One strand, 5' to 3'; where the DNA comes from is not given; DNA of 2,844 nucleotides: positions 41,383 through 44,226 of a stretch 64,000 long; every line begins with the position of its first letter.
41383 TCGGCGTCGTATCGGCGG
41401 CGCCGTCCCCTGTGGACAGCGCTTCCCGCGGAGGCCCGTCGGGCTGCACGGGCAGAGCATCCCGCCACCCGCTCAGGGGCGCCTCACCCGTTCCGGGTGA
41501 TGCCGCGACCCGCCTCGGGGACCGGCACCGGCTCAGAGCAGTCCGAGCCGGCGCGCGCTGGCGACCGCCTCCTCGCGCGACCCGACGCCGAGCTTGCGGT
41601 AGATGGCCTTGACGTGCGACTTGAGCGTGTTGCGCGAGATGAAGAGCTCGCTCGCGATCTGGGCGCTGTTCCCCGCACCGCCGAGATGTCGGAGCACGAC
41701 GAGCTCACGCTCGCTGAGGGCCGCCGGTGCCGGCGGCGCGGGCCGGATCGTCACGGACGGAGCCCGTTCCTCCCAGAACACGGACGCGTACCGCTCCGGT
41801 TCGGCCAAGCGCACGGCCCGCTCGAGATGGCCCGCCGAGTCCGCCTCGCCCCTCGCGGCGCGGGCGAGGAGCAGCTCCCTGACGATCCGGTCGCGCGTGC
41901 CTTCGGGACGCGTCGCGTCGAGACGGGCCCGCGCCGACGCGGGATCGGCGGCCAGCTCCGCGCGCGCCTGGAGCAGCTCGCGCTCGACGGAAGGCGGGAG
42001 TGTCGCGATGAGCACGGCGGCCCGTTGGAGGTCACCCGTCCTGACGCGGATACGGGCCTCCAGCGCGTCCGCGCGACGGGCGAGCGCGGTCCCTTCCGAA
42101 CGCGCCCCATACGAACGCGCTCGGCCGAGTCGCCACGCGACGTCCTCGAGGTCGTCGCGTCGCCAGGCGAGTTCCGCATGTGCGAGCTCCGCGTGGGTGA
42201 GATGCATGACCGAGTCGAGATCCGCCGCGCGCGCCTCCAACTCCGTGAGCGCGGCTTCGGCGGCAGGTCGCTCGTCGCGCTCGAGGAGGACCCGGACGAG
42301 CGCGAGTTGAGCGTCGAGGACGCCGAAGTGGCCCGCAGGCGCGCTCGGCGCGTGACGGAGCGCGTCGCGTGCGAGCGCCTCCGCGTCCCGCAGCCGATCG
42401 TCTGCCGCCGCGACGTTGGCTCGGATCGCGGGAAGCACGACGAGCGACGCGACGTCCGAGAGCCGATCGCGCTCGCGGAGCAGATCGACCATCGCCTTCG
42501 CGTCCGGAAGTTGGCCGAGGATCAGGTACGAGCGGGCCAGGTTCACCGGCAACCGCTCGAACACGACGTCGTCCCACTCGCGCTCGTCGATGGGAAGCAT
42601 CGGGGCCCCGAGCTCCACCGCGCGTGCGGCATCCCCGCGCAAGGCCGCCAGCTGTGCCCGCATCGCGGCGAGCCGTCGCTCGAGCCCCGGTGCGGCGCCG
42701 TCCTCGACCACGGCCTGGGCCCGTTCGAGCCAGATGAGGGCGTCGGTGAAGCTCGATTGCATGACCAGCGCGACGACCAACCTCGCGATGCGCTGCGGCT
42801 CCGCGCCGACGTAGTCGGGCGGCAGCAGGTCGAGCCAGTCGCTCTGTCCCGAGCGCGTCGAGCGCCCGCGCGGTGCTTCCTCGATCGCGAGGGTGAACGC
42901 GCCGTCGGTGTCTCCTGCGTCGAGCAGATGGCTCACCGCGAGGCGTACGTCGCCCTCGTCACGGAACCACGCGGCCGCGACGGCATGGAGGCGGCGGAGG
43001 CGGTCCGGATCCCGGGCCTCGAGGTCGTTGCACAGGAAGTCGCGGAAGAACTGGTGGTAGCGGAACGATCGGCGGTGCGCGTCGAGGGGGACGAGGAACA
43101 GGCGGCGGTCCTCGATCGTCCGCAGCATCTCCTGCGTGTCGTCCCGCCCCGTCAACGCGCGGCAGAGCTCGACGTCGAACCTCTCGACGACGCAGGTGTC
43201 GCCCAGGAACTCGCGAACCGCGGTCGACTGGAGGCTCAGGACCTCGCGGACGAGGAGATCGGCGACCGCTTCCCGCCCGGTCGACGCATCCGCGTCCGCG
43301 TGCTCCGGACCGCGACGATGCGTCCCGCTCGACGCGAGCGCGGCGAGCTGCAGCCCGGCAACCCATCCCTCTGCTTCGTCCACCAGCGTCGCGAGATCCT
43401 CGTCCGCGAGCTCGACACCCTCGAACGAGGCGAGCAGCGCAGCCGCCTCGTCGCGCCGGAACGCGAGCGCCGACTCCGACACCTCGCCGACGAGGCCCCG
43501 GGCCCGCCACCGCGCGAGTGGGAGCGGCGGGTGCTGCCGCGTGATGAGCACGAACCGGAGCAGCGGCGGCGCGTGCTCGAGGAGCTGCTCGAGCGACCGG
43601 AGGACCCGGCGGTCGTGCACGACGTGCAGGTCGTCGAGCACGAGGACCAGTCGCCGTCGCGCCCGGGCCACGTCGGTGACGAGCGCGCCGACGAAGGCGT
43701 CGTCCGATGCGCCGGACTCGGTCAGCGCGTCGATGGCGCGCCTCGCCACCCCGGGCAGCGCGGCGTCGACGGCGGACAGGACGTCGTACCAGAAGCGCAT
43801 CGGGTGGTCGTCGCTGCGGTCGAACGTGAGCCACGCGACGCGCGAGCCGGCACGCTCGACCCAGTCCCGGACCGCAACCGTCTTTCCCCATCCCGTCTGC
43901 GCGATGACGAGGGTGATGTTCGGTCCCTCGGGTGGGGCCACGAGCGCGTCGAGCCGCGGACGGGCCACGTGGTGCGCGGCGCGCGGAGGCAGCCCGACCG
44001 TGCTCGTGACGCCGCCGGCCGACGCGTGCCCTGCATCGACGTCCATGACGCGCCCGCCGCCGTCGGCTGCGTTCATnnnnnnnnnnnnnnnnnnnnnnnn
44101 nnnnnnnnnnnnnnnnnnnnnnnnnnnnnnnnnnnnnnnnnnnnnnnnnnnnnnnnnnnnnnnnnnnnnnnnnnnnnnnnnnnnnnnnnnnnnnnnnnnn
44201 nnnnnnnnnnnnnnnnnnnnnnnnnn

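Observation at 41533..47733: K+ channel translationally coupled to a LAL/STAND regulator, with a second paralogous LAL divergent across a palindrome-bearing gap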

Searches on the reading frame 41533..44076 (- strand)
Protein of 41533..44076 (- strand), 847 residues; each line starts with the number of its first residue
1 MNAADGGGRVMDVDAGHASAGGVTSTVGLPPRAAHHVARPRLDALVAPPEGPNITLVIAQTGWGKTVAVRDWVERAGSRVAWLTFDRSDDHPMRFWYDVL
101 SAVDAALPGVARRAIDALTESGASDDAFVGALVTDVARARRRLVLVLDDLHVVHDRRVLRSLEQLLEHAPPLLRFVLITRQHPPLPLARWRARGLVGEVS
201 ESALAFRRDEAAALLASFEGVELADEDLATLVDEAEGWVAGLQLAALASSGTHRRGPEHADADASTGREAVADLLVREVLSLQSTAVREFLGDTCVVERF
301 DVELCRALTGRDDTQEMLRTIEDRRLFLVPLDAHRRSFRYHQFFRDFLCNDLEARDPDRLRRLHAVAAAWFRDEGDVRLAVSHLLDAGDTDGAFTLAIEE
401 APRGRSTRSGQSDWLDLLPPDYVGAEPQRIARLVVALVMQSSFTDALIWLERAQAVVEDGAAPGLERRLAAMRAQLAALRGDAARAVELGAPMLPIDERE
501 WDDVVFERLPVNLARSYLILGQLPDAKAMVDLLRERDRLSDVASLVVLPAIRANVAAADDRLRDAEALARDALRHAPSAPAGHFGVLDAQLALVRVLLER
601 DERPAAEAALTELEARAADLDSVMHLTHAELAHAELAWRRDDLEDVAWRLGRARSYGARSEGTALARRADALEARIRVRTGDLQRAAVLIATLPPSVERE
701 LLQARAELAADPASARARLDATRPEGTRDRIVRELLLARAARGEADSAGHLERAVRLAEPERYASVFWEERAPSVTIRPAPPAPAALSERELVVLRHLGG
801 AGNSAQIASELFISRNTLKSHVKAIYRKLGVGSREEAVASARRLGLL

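Call 7: search_protein_families(library=pfam, proteins=[window:41533-44076:-], max_evalue=0.01)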
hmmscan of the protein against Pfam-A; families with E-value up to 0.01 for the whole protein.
window:41533-44076:- (847 aa): 5 families
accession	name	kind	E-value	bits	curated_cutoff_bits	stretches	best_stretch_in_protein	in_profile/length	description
PF00196.25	GerE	-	1.5e-12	47.4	23.5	1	786-840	2-56/57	Bacterial regulatory proteins, luxR family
PF17874.7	TPR_MalT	-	2.5e-09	37.3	45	1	469-770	3-322/336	MalT-like TPR region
PF13401.12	AAA_22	-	7.5e-08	33.2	27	1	51-178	4-121/130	AAA domain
PF13191.12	AAA_16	-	6.9e-07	30.3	32.6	1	50-171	21-161/167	AAA ATPase domain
PF13556.12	HTH_30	-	0.0035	17.5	27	0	801-835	12-46/59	PucR C-terminal helix-turn-helix domain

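Call 8: search_protein_families(library=ncbifam, proteins=[window:41533-44076:-], max_evalue=0.01)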
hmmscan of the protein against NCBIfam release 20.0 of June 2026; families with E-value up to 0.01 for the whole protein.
window:41533-44076:- (847 aa): 17 families
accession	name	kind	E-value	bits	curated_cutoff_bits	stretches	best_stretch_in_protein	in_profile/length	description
NF003420.0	PRK04841.1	equivalog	1.6e-87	294.5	537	2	25-498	5-483/903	HTH-type transcriptional regulator MalT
NF047785.1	respo_reg_MadR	equivalog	1.2e-12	47.6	300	1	778-847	140-209/209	MadR family response regulator transcription factor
NF041232.1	BagY_FevT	exception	9.7e-09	34.5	700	1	764-839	274-349/367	LuxR family transcriptional regulator BagY/FevT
NF007505.1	PRK10100.1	equivalog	1.3e-07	31.5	250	1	785-841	143-199/204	biofilm master transcriptional regulator CsgD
NF041673.1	transregRamA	equivalog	1.7e-07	30.6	500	1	785-847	217-279/280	acetate metabolism transcriptional regulator RamA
NF007708.0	PRK10403.1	equivalog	3.6e-07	29.9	343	1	785-837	152-204/215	nitrate/nitrite response regulator protein NarP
TIGR03020.2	EpsA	equivalog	1.5e-06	28.1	170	1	785-842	189-246/247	XrtB/PEP-CTERM-associated transcriptional regulator EpsA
TIGR03541.1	reg_near_HchA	equivalog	1.6e-06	27.8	215.6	1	784-845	169-230/232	PA1136 family autoinducer-binding transcriptional regulator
NF041830.1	RR_TF_ErdR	exception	8.4e-06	25.6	390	1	785-838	149-202/213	response regulator transcription factor ErdR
NF007935.0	PRK10651.1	equivalog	4.8e-05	22.6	250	1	786-838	155-207/216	two-component system response regulator NarL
NF007403.0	PRK09935.1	equivalog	4.9e-05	23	271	1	786-843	149-206/210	fimbria biosynthesis transcriptional regulator FimZ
NF047402.1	TransRegVisN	equivalog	0.00016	21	250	1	786-846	185-245/246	transcriptional regulator VisN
NF052445.1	RespRegMctR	equivalog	0.00022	20.7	300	1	785-835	143-193/205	two-component system response regulator MctR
NF052366.1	photon_PedR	equivalog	0.00062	19.9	120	1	786-839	2-55/74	photosynthetic electron transport-dependent transcriptional regulator PedR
NF047403.1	TransRegVisR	equivalog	0.0068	15.9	300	0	785-846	157-218/220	transcriptional regulator VisR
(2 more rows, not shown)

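Call 30: find_related_loci(query=window:41536-44076:-, collection=metagenome_contigs, flank=4000)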
Query window:41536-44076:- (847 aa) in metagenome_contigs; peptide patterns used: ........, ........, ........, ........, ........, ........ (x = any residue, [..] = any of these).
134 stretches matched a pattern; 3 encode a relative of the query (tblastn E <= 1e-3); 3 distinct loci.
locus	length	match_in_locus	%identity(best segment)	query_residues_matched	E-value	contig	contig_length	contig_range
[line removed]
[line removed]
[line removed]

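Call 31: find_homologous_proteins(query=window:41536-44076:-, max_evalue=1e-20)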
Query window:41536-44076:- (847 aa): 1452 proteins with E <= 1e-20 among 8000 candidates; the best 120 are listed.
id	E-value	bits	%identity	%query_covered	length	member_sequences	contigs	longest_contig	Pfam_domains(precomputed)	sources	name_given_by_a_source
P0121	0.0e+0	1799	100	100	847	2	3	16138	PF25873.1,PF17874.8,PF00196.26,PF13401.13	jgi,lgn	jgi:LuxR family maltose regulon positive regulatory protein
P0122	0.0e+0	1363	78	98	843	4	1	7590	PF25873.1,PF17874.8,PF00196.26,PF13401.13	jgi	jgi:ATP/maltotriose-dependent transcriptional regulator MalT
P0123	0.0e+0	1311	76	100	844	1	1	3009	PF25873.1,PF17874.8,PF00196.26,PF13401.13,PF13191.13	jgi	jgi:LuxR family maltose regulon positive regulatory protein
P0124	5.1e-211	721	50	96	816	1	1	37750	PF25873.1,PF17874.8,PF00196.26,PF13401.13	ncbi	-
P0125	1.0e-201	690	50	97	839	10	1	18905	PF25873.1,PF00196.26,PF13401.13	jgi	-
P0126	5.8e-117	410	38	96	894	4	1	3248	PF25873.1,PF17874.8,PF00196.26,PF13401.13,PF13191.13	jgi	jgi:LuxR family maltose regulon positive regulatory protein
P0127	2.0e-94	336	37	98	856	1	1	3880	PF25873.1,PF17874.8,PF00196.26,PF13401.13,PF13191.13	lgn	-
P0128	9.7e-93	330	34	97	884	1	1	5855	PF25873.1,PF17874.8,PF00196.26,PF13401.13,PF25199.2,PF13191.13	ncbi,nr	ncbi:MAG TPA: LuxR C-terminal-related transcriptional regulator [Acidimicrobiales bacterium]|nr:LuxR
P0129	2.0e-87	313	33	97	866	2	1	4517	PF25873.1,PF00196.26,PF13401.13,PF13191.13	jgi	jgi:LuxR family maltose regulon positive regulatory protein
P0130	1.1e-85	307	37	96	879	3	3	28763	PF25873.1,PF17874.8,PF00196.26,PF13401.13,PF13191.13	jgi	jgi:LuxR family transcriptional regulator, maltose regulon positive regulatory protein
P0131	1.2e-85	307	35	79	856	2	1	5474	PF25873.1,PF17874.8,PF00196.26,PF13401.13,PF13191.13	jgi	jgi:LuxR family maltose regulon positive regulatory protein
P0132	5.8e-85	304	34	99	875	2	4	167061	PF25873.1,PF17874.8,PF00196.26,PF13401.13,PF13191.13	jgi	jgi:LuxR family transcriptional regulator, maltose regulon positive regulatory protein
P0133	1.1e-84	304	34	96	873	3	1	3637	PF25873.1,PF17874.8,PF00196.26,PF13401.13,PF13191.13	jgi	-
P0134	1.8e-81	293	36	77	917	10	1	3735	PF25873.1,PF17874.8,PF00196.26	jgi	jgi:LuxR family transcriptional regulator, maltose regulon positive regulatory protein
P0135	5.7e-81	291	35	96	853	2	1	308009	PF25873.1,PF17874.8,PF00196.26,PF13401.13,PF13191.13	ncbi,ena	-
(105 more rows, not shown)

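Call 32: find_encoding_contigs(protein=P0122, flank=6000, max_places=3)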
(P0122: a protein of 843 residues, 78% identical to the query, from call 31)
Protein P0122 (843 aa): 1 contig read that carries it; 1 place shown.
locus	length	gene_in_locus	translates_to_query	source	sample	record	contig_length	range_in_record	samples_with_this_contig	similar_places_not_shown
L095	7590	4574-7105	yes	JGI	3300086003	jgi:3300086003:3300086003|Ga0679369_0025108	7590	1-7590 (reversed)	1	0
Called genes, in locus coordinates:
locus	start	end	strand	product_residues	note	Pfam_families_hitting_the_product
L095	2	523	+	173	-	?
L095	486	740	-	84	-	-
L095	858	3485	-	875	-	PF13191:AAA_16, PF13401:AAA_22 (weak), PF25873:WHD_MalT, PF17874:TPR_MalT, PF00196:GerE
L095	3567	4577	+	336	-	PF07885:Ion_trans_2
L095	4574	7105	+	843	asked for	PF13401:AAA_22 (weak), PF25873:WHD_MalT, PF17874:TPR_MalT (weak), PF00196:GerE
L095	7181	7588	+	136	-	?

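Call 33: find_encoding_contigs(protein=P0125, flank=8000, max_places=3)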
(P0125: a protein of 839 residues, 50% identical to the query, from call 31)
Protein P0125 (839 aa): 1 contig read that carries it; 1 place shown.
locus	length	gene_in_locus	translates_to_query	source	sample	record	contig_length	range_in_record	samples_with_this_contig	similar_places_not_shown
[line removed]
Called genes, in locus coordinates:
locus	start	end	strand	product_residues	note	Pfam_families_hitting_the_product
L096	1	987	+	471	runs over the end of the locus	PF01654:Cyt_bd_oxida_I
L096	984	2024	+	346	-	PF02322:Cyt_bd_oxida_II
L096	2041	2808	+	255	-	PF00106:adh_short, PF08659:KR, PF13561:adh_short_C2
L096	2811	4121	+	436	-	PF00070:Pyr_redox (faint), PF00890:FAD_binding_2 (weak), PF01134:GIDA (faint), PF01266:DAO (weak), PF01494:FAD_binding_3 (weak), PF01946:Thi4 (faint), PF07992:Pyr_redox_2, PF13450:NAD_binding_8, +3 more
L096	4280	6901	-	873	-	PF13191:AAA_16 (weak), PF07728:AAA_5 (faint), PF13401:AAA_22 (weak), PF25873:WHD_MalT, PF17874:TPR_MalT, PF00196:GerE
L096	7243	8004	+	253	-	PF07885:Ion_trans_2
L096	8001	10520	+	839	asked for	PF13401:AAA_22 (faint), PF25873:WHD_MalT, PF00196:GerE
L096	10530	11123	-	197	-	PF03729:DUF308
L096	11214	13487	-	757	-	PF03706:LPG_synthase_TM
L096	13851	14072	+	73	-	-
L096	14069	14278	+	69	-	-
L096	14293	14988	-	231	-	-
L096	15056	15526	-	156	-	PF00903:Glyoxalase, PF13669:Glyoxalase_4 (weak)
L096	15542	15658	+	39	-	?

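Call 34: find_encoding_contigs(protein=P0123, flank=6000, max_places=3)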
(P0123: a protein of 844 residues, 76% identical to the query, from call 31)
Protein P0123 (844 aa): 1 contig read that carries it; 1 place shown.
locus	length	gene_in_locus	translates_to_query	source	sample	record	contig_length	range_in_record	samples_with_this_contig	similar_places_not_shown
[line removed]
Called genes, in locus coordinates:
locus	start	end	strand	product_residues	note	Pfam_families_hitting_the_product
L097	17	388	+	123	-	PF00520:Ion_trans (weak), PF07885:Ion_trans_2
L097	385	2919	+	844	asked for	PF13191:AAA_16 (weak), PF13401:AAA_22, PF25873:WHD_MalT, PF17874:TPR_MalT (faint), PF00196:GerE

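Call 60: search_protein_families(library=padloc, proteins=[window:41533-44076:-], max_evalue=0.001)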
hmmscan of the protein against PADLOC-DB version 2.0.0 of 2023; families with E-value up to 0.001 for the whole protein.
window:41533-44076:- (847 aa): 0 families

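Call 66: find_encoding_contigs(protein=P0126, flank=4000, max_places=3)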
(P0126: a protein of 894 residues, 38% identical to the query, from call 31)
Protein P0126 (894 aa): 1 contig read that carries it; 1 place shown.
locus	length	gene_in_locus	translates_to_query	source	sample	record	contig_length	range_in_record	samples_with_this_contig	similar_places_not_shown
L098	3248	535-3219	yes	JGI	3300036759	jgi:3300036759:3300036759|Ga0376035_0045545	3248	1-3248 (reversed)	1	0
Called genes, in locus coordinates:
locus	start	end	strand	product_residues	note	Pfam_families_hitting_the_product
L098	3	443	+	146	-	?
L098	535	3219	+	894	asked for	PF13191:AAA_16, PF13401:AAA_22, PF25873:WHD_MalT, PF17874:TPR_MalT (weak), PF00196:GerE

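Call 67: find_encoding_contigs(protein=P0127, flank=4000, max_places=3)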
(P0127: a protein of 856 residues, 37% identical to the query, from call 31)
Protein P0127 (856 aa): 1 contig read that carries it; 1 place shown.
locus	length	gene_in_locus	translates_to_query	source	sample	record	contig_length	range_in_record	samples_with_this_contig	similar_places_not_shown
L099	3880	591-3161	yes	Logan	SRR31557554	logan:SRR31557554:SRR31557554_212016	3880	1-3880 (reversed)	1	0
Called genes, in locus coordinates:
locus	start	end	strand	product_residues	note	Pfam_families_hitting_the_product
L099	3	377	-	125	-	?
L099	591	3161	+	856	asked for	PF13191:AAA_16 (weak), PF13401:AAA_22, PF25873:WHD_MalT, PF17874:TPR_MalT, PF00196:GerE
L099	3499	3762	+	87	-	-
